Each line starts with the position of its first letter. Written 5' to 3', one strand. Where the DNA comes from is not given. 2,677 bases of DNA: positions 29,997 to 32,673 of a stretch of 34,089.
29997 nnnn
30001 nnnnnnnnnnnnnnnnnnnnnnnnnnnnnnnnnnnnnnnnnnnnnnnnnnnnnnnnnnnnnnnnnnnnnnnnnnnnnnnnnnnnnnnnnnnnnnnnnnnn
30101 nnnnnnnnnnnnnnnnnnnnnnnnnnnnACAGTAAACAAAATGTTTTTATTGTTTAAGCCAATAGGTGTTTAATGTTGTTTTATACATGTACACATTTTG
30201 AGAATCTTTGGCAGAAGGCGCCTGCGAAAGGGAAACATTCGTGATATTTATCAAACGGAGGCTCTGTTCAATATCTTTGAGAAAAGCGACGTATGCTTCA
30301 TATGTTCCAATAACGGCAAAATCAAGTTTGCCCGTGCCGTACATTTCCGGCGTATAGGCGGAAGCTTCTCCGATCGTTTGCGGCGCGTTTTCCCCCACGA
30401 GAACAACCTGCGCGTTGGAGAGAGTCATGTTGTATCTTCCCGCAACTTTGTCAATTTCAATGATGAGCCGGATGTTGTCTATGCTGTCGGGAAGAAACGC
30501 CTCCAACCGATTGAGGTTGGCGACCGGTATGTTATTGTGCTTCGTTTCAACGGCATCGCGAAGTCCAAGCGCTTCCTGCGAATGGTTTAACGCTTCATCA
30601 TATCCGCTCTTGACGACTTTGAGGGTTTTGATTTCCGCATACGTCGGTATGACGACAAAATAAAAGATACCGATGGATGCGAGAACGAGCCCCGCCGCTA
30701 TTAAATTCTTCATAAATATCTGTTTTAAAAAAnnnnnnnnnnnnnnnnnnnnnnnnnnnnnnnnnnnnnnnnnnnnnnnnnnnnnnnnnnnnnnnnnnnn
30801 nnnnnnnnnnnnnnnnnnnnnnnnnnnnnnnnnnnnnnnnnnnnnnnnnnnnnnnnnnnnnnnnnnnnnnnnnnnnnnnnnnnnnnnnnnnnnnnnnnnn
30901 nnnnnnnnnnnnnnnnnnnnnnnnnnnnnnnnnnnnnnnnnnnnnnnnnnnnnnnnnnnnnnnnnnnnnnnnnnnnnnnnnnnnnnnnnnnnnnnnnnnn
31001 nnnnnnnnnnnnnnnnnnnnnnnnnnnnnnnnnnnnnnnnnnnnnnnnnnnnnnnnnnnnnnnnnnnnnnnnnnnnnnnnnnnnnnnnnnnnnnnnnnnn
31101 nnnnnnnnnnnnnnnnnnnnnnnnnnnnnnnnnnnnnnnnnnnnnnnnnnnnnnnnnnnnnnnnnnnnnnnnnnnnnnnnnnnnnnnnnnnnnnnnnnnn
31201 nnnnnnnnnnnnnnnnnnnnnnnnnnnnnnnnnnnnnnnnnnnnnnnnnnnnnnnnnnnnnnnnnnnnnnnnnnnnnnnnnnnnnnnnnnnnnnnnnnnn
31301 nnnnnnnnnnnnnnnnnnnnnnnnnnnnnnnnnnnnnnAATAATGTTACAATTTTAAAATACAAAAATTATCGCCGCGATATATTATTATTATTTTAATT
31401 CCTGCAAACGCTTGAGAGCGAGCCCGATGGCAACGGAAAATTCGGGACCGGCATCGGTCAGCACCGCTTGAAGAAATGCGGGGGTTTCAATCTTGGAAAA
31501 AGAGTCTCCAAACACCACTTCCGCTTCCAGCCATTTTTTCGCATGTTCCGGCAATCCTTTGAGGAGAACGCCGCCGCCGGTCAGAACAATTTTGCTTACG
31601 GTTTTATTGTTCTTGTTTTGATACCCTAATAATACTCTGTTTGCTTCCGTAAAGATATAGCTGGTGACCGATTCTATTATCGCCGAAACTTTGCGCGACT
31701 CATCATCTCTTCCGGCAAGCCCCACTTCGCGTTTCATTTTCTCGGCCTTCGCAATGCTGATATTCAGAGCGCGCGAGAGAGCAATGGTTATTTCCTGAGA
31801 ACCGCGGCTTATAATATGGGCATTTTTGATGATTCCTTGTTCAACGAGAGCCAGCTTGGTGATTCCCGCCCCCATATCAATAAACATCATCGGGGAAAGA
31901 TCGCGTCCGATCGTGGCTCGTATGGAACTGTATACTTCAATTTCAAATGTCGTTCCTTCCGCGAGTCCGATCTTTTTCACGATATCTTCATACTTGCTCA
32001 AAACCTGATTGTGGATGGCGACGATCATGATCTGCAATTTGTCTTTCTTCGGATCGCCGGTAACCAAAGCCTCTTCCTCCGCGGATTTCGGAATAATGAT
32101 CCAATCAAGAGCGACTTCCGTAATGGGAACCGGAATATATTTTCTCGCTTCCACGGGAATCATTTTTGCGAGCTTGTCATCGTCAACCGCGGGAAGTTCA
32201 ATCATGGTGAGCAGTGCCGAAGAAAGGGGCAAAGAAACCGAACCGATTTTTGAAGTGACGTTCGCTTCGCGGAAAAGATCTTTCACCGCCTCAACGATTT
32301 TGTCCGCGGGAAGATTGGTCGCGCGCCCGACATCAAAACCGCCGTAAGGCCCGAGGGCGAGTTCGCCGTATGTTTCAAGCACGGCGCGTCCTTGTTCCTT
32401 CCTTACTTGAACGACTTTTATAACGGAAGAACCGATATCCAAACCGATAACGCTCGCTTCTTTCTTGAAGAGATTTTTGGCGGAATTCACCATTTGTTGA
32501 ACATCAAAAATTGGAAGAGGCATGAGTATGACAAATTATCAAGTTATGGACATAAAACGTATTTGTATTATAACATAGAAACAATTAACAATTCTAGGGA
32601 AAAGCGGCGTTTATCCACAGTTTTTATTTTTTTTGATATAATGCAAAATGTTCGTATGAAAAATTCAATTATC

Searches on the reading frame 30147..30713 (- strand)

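Call 57: search_protein_families(library=pfam, proteins=[window:30147-30713:-], max_evalue=0.001)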
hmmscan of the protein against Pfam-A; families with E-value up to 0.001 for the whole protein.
window:30147-30713:- (188 aa): 1 family
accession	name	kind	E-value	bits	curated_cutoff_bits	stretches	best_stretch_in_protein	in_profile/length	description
PF04350.18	PilO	-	0.00023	21.7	22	1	123-186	82-143/145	Pilus assembly protein, PilO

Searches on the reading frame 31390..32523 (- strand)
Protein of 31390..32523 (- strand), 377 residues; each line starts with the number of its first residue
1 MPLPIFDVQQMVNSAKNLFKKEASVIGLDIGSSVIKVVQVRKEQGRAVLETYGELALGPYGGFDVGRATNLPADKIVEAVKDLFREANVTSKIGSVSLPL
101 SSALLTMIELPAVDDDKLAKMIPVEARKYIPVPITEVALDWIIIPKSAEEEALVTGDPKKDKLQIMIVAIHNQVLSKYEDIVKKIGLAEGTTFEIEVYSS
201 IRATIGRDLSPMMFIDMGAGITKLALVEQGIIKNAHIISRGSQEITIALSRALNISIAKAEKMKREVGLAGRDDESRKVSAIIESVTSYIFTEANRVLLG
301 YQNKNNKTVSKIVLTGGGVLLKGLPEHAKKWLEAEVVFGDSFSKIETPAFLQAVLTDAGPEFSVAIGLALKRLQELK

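Call 57: search_protein_families(library=pfam, proteins=[window:31390-32523:-], max_evalue=0.001)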
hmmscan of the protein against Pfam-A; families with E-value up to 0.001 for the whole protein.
window:31390-32523:- (377 aa): 2 families
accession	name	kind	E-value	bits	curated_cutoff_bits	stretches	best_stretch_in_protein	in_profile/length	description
PF11104.14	PilM_2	-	3.1e-29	102.4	27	1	27-372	1-339/340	Type IV pilus assembly protein PilM;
PF14450.12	FtsA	-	1.6e-17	64.5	31.8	1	214-354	2-126/127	Cell division protein FtsA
